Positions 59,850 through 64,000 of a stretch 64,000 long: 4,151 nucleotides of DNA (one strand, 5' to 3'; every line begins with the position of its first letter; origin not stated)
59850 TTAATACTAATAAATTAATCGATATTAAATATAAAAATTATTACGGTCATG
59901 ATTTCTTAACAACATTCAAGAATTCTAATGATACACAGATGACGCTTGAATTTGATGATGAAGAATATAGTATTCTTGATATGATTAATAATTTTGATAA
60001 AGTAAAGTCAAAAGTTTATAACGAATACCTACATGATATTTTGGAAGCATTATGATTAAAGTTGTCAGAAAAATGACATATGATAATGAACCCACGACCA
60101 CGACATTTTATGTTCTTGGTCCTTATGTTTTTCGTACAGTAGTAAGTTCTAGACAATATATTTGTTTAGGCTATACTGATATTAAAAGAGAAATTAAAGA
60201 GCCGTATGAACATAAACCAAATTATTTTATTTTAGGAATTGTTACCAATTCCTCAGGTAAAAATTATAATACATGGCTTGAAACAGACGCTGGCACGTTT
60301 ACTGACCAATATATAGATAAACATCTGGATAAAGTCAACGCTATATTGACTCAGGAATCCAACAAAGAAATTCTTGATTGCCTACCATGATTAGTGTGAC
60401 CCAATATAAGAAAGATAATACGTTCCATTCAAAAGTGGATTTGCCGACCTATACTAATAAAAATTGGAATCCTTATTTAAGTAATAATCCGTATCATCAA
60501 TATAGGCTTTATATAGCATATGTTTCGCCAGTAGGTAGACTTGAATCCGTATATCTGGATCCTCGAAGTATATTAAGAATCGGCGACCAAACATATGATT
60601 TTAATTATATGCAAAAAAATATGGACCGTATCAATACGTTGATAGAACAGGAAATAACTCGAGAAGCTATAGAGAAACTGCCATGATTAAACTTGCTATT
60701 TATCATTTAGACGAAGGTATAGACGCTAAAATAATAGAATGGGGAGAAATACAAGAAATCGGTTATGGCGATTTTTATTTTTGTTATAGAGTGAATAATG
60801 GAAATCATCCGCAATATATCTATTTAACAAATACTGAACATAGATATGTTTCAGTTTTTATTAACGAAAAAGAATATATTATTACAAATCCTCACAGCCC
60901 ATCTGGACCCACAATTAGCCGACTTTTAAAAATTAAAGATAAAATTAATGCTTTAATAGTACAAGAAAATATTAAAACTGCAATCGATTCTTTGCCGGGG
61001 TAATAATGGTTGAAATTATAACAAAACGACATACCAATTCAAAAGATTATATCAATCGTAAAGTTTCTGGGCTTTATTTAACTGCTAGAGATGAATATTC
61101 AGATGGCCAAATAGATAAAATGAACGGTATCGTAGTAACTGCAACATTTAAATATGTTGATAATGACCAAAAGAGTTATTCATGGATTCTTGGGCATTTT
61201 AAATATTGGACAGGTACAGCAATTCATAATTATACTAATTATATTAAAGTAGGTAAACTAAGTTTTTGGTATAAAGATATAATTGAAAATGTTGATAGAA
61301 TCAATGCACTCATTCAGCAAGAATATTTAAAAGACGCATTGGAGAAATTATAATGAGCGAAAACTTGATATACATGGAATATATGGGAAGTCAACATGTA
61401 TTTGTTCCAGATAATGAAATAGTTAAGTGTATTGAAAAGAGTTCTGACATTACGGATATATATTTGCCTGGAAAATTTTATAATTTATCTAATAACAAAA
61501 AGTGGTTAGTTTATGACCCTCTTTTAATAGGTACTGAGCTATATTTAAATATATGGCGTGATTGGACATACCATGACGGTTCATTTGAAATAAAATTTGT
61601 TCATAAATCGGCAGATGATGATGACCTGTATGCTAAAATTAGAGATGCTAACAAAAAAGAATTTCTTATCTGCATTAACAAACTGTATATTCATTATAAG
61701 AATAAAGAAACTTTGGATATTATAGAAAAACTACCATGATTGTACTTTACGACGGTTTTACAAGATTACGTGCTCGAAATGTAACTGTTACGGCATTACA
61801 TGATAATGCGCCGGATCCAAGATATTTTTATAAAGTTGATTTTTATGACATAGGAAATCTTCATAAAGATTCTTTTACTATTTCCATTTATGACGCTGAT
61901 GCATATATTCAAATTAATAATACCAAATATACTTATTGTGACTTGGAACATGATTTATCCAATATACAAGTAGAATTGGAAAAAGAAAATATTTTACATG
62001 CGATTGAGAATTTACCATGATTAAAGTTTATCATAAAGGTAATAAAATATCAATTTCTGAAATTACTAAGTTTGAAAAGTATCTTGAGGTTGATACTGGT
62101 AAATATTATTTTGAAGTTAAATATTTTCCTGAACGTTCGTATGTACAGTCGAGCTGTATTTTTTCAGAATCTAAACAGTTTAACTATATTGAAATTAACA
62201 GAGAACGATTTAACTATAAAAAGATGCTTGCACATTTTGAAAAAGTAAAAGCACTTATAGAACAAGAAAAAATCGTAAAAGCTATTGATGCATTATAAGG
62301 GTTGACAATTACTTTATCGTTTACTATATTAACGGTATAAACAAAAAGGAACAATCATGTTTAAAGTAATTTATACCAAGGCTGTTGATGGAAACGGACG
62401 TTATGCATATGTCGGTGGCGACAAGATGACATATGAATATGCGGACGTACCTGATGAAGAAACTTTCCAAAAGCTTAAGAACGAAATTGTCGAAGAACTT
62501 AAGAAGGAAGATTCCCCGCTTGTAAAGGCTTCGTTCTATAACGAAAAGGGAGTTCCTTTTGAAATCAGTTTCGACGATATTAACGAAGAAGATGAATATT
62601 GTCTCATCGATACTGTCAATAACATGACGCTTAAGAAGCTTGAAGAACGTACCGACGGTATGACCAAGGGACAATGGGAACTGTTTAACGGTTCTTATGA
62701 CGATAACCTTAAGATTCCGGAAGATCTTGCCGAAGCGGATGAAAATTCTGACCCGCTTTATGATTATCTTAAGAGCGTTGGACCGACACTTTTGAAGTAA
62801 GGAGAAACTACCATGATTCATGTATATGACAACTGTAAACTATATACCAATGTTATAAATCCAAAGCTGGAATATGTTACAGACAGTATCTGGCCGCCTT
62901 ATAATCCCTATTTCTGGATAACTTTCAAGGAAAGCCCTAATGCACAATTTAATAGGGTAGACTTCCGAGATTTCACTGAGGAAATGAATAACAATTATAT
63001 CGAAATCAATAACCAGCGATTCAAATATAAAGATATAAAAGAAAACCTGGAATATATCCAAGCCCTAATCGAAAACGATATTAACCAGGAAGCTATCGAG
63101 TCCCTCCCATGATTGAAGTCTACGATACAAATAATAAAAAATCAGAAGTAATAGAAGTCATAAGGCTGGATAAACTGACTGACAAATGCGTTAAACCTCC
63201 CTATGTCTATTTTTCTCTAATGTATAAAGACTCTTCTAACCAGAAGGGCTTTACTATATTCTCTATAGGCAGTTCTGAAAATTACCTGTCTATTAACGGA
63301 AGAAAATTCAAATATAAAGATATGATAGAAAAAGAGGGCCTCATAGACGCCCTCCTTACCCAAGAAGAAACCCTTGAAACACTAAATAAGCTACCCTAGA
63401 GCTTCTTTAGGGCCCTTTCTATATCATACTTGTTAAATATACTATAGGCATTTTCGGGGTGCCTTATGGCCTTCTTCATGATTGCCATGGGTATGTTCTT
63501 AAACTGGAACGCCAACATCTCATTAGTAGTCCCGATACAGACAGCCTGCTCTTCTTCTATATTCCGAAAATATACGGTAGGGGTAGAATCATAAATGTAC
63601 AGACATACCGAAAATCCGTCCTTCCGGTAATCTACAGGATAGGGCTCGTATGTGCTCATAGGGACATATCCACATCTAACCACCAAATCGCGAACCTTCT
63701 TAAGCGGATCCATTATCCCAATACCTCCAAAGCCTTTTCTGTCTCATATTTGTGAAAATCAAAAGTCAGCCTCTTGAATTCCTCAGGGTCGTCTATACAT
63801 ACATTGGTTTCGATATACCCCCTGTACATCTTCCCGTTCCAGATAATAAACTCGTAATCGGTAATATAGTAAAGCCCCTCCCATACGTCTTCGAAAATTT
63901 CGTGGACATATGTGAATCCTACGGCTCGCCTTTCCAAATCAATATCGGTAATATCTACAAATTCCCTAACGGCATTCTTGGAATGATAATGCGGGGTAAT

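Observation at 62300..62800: Acidic 147-aa protein with its own near-consensus promoter inserted inside the paralog array (candidate DNA mimic / anti-restriction factor)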

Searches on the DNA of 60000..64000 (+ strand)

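Call 7: search_dna_similar(query=window:60000-64000:+, collection=phages, mode=near, max_rows=20)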
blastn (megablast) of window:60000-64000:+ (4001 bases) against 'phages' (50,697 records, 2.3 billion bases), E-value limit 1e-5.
No match.

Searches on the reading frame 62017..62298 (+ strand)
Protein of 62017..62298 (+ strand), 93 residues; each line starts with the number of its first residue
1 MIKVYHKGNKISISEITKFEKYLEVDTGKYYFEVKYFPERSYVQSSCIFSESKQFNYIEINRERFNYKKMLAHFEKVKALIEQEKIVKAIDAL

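Call 5: search_protein_families(library=pfam, proteins=[window:62017-62298:+], max_evalue=1)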
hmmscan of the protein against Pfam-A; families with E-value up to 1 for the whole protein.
window:62017-62298:+ (93 aa): 0 families

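Call 6: search_protein_families(library=phrogs, proteins=[window:62017-62298:+], max_evalue=1)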
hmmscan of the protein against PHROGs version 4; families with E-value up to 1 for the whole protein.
window:62017-62298:+ (93 aa): 3 families
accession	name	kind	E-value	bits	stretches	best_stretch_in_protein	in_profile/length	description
phrog_36163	-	unknown function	0.0093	16.7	1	35-76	36-77/197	-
phrog_10481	-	unknown function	0.038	15.4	1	38-84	32-77/85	-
phrog_16121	-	unknown function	0.17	13.1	1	53-84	8-39/124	-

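Call 85: find_encoding_contigs(protein=window:62017-62298:+, flank=3000, max_places=10)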
Protein window:62017-62298:+ (93 aa): 24 contigs read that carry it; 2 places shown.
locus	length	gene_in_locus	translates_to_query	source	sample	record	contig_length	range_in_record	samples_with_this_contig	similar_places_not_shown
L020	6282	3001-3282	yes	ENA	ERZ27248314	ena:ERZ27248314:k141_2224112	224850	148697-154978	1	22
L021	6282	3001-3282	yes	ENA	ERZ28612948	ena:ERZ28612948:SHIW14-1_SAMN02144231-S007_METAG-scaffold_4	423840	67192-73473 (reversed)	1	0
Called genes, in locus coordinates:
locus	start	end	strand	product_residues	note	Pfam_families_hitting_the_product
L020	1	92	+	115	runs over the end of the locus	-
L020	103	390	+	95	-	-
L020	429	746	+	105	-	-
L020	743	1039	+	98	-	-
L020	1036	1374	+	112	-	-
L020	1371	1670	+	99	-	-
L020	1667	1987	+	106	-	-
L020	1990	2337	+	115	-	-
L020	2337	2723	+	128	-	-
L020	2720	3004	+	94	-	-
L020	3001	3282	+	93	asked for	-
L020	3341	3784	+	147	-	-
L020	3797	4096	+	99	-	-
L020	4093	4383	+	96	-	-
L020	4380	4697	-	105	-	-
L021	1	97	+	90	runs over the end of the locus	-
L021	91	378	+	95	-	-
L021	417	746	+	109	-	-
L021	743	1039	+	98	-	-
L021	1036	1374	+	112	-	-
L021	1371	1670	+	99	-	-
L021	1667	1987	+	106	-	-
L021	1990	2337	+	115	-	-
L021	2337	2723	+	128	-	-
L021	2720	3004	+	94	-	-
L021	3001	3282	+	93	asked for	-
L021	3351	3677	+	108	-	-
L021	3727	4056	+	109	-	-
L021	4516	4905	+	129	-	-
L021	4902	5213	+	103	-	-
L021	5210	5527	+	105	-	-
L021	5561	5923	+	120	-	-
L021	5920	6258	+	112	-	-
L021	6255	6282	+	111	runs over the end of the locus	-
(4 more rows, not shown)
